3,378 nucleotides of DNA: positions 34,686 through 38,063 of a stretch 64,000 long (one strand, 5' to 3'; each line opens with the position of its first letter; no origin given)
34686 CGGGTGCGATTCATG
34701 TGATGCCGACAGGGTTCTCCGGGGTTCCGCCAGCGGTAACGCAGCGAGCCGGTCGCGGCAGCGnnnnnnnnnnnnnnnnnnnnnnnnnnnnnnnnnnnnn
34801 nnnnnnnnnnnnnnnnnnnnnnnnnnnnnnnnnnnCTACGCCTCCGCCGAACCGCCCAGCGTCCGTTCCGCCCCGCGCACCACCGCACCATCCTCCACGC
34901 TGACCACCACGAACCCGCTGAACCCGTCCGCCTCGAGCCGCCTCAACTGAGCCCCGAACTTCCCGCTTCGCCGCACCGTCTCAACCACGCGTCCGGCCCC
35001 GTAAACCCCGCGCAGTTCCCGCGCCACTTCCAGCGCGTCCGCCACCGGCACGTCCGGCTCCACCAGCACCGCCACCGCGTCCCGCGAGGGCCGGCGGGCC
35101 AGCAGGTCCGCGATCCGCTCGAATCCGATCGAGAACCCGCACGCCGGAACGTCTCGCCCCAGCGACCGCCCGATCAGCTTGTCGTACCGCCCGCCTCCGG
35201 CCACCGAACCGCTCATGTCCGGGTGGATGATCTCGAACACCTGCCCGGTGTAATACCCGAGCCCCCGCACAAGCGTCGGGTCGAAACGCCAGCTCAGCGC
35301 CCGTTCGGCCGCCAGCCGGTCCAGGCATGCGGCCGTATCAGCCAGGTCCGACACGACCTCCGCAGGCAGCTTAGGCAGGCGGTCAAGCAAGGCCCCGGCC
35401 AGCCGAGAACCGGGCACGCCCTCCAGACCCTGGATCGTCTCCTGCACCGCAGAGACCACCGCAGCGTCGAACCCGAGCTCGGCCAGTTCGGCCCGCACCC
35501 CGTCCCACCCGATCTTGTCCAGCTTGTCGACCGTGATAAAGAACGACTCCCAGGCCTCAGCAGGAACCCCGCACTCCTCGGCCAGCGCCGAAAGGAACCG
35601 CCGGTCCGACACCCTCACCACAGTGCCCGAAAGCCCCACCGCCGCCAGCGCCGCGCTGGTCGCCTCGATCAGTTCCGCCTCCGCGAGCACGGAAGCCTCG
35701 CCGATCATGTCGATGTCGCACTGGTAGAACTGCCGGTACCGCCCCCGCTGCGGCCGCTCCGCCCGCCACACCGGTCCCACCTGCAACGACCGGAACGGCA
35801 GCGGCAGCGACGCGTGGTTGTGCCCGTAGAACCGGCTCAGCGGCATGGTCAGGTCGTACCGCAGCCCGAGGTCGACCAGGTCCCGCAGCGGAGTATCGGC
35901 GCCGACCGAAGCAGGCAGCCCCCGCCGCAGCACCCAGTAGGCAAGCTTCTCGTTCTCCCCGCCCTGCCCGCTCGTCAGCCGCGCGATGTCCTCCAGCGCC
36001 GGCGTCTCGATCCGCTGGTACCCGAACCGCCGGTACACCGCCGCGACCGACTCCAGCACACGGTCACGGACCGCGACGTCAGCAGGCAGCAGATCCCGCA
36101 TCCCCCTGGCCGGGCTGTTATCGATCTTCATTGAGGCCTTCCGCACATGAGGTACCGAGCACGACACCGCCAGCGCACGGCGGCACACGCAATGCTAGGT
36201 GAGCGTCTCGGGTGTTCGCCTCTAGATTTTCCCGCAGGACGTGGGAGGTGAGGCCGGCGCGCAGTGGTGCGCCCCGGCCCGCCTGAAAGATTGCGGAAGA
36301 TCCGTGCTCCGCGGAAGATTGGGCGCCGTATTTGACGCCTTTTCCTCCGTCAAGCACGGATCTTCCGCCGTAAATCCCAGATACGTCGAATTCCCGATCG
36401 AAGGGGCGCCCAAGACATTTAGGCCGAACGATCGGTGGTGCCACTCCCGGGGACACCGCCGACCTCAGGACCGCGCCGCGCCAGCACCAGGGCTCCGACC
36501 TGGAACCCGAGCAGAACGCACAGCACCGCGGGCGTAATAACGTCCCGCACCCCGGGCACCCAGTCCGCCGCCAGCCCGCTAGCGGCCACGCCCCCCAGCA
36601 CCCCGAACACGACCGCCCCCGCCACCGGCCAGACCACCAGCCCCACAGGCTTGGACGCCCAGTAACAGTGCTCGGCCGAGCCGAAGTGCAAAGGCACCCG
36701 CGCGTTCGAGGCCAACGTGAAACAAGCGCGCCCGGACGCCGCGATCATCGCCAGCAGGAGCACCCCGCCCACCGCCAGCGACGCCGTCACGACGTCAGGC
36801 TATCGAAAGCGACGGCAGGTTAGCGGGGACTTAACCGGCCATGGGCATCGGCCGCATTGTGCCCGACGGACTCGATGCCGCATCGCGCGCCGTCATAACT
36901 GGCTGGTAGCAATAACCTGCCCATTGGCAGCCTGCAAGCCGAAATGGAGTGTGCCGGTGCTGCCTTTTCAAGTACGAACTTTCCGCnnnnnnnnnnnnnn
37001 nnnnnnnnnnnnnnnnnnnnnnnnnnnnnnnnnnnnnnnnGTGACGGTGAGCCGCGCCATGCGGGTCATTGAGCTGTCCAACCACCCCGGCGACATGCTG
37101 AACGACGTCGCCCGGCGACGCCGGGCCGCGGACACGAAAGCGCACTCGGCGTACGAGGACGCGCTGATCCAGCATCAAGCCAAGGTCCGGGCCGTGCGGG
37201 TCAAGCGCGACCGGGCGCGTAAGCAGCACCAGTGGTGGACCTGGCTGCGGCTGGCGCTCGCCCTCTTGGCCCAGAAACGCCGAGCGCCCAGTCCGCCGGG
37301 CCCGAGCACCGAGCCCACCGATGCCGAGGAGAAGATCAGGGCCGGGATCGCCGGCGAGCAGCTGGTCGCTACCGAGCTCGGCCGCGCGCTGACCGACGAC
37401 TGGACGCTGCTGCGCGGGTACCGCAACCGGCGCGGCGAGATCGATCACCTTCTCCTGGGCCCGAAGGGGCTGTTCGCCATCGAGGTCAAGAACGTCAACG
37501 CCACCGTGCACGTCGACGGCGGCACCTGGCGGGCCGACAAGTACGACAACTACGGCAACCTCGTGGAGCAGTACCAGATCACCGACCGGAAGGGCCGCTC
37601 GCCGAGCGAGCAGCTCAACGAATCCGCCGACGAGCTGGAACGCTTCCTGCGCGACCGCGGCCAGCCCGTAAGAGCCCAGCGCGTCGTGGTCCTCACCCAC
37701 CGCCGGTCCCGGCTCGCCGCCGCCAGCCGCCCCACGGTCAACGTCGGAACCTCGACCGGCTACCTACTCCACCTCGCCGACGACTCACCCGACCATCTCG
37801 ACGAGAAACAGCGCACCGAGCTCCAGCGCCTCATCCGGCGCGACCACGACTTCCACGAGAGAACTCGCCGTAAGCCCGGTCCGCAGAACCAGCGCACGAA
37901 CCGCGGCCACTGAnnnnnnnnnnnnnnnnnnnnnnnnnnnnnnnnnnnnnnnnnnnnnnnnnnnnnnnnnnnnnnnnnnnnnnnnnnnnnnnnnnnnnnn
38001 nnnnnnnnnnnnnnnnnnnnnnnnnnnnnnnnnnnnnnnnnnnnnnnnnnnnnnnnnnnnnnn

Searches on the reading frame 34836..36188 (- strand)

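Call 63: search_protein_families(library=pfam, proteins=[window:34836-36188:-], max_evalue=0.00001)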
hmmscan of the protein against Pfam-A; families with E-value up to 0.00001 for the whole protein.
window:34836-36188:- (450 aa): 2 families
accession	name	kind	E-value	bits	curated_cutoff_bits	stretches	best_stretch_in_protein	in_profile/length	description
PF13393.11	tRNA-synt_His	-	6.4e-48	164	25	1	29-359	1-308/308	Histidyl-tRNA synthetase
PF00587.30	tRNA-synt_2b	-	6.5e-07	30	29.3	1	128-240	33-110/179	tRNA synthetase class II core domain (G, H, P, S and T)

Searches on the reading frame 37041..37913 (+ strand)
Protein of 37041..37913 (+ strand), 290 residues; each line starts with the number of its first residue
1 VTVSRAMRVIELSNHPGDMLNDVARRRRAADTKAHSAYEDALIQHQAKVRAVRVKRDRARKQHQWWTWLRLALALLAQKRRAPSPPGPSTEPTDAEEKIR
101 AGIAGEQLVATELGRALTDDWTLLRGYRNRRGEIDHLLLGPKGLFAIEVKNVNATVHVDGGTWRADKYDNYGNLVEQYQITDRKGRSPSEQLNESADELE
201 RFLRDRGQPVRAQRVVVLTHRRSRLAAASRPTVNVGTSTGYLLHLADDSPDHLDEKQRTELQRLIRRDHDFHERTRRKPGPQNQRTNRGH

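Call 63: search_protein_families(library=pfam, proteins=[window:37041-37913:+], max_evalue=0.00001)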
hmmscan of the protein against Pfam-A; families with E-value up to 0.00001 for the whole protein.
window:37041-37913:+ (290 aa): 1 family
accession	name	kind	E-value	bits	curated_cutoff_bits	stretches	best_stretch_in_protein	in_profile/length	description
PF08378.17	NERD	-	7.8e-19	68.7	22.1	1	102-219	2-111/111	Nuclease-related domain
